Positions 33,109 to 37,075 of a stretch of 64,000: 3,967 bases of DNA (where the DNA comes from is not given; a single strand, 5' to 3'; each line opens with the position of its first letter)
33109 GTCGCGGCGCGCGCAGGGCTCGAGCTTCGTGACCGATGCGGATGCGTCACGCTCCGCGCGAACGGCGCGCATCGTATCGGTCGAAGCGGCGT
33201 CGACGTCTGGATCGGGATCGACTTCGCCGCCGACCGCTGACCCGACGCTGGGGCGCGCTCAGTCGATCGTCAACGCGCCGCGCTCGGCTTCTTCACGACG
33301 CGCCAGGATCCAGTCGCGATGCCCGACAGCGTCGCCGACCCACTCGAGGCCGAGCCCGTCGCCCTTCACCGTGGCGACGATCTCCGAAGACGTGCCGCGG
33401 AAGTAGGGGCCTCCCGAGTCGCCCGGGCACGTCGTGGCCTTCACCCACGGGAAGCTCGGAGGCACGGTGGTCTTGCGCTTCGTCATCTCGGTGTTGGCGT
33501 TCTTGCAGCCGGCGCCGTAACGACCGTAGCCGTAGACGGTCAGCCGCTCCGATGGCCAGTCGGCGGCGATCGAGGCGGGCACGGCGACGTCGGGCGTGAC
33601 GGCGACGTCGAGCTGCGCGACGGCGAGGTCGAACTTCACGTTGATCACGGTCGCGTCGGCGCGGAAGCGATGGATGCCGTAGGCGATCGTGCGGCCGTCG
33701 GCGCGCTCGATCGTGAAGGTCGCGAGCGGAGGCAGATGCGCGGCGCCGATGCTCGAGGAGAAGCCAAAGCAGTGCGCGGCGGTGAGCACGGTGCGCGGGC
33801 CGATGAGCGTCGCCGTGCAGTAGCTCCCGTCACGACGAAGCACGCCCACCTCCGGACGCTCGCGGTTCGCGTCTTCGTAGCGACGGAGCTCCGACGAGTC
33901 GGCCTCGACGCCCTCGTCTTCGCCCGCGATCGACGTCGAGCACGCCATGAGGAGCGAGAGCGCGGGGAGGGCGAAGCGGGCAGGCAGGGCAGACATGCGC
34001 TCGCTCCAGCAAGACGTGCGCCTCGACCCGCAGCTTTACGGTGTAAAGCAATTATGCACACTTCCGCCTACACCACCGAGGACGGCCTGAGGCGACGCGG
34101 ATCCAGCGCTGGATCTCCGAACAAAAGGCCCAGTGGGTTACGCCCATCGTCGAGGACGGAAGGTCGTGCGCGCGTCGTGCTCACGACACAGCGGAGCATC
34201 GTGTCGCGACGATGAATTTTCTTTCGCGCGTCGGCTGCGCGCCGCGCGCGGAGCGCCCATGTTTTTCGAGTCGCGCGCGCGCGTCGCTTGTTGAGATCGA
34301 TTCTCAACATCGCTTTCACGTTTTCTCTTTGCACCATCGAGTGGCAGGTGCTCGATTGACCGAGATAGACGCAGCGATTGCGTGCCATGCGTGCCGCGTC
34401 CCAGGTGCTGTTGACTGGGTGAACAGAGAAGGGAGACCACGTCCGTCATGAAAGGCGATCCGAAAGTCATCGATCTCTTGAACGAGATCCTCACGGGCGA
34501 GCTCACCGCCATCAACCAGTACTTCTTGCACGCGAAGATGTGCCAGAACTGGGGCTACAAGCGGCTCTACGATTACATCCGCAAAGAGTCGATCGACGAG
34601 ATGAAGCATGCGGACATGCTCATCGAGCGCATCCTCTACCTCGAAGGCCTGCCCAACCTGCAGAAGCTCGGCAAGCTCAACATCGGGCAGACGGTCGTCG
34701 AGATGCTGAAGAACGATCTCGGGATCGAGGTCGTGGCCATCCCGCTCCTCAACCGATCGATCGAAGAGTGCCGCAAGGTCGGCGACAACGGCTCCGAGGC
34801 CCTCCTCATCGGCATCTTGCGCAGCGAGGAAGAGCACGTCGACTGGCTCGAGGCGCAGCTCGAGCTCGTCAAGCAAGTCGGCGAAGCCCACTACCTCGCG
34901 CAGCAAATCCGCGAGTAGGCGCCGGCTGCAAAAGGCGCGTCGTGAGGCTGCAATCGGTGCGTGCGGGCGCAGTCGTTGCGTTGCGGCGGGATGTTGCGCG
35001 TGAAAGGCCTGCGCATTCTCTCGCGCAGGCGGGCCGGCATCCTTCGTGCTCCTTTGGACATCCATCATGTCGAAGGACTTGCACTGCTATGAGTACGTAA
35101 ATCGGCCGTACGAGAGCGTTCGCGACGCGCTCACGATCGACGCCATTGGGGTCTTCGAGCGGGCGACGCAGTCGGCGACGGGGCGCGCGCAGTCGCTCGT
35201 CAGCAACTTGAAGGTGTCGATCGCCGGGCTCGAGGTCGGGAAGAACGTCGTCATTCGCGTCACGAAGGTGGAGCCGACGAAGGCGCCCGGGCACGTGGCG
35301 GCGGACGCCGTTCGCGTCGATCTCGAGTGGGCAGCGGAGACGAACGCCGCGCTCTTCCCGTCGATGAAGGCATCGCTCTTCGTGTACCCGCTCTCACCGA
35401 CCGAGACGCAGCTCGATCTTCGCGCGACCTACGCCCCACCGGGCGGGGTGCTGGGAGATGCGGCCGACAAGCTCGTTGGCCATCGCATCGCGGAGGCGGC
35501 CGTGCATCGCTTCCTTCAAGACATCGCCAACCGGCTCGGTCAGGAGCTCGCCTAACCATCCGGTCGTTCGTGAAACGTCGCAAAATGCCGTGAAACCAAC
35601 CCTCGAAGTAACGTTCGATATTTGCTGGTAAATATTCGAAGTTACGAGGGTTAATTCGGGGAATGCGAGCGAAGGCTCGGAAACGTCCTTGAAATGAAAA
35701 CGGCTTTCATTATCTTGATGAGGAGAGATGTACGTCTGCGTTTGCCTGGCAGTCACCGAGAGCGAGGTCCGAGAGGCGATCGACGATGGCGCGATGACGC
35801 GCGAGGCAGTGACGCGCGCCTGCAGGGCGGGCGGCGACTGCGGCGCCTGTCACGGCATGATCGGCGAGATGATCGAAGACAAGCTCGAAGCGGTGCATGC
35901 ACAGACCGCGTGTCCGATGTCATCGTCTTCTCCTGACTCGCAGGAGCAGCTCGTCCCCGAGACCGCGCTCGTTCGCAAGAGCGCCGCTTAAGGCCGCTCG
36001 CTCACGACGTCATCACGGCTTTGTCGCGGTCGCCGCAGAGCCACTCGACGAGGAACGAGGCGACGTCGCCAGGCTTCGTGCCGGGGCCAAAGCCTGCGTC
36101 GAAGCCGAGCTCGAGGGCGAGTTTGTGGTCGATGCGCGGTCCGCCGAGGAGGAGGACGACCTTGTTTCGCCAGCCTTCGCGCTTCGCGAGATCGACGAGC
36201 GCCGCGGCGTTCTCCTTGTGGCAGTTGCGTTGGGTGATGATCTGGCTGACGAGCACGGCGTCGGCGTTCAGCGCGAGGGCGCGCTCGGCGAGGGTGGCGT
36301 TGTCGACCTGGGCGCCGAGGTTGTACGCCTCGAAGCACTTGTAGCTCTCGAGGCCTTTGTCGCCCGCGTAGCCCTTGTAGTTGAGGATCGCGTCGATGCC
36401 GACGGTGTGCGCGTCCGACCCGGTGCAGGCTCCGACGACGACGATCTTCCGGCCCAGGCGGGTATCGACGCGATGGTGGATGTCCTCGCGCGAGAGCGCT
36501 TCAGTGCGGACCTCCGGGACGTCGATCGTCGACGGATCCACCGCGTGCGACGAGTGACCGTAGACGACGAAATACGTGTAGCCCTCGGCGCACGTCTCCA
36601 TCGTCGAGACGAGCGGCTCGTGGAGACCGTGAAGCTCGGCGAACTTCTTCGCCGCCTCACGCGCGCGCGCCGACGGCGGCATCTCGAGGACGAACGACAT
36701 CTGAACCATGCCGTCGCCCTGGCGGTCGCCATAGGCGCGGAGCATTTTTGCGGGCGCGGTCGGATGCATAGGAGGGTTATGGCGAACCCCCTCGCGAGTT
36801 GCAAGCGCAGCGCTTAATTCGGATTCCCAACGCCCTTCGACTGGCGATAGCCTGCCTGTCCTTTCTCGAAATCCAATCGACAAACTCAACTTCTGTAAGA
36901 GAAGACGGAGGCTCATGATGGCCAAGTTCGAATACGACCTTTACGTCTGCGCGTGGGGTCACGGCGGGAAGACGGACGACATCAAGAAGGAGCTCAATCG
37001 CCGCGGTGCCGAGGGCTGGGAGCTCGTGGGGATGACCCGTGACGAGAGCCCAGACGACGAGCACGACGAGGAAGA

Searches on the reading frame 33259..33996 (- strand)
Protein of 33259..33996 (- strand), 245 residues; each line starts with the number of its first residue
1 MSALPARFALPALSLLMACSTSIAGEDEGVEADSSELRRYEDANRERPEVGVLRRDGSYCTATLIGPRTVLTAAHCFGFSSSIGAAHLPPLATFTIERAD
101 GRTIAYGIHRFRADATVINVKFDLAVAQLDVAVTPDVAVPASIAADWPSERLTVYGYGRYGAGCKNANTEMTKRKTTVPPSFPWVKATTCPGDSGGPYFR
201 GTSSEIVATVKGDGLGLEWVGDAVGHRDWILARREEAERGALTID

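Call 41: search_protein_families(library=pfam, proteins=[window:33259-33996:-])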
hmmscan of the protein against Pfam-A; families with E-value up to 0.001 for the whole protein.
window:33259-33996:- (245 aa): 2 families
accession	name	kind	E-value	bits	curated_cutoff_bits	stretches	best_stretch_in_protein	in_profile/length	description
PF00089.32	Trypsin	-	8.2e-13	49.1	20.6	1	45-203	10-189/220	Trypsin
PF13365.12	Trypsin_2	-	3.2e-08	34.9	27.6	1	60-207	1-142/144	Trypsin-like peptidase domain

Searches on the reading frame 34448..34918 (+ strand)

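Call 41: search_protein_families(library=pfam, proteins=[window:34448-34918:+])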
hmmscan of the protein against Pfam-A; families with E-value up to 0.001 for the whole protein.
window:34448-34918:+ (156 aa): 1 family
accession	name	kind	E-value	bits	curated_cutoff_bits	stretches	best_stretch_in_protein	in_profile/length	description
PF00210.30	Ferritin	-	7.7e-38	130.1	24.5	1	8-143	1-141/142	Ferritin-like domain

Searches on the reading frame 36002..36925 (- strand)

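Call 42: search_protein_families(library=pfam, proteins=[window:36002-36925:-])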
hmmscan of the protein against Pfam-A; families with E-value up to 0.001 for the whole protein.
window:36002-36925:- (307 aa): 2 families
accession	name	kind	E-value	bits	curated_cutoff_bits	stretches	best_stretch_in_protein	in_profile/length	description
PF16554.10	OAM_dimer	-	1.4e-24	86.7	25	1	62-138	2-78/78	Dimerisation domain of d-ornithine 4,5-aminomutase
PF02310.24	B12-binding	-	5.9e-13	49.2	32.1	1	162-285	2-116/121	B12 binding domain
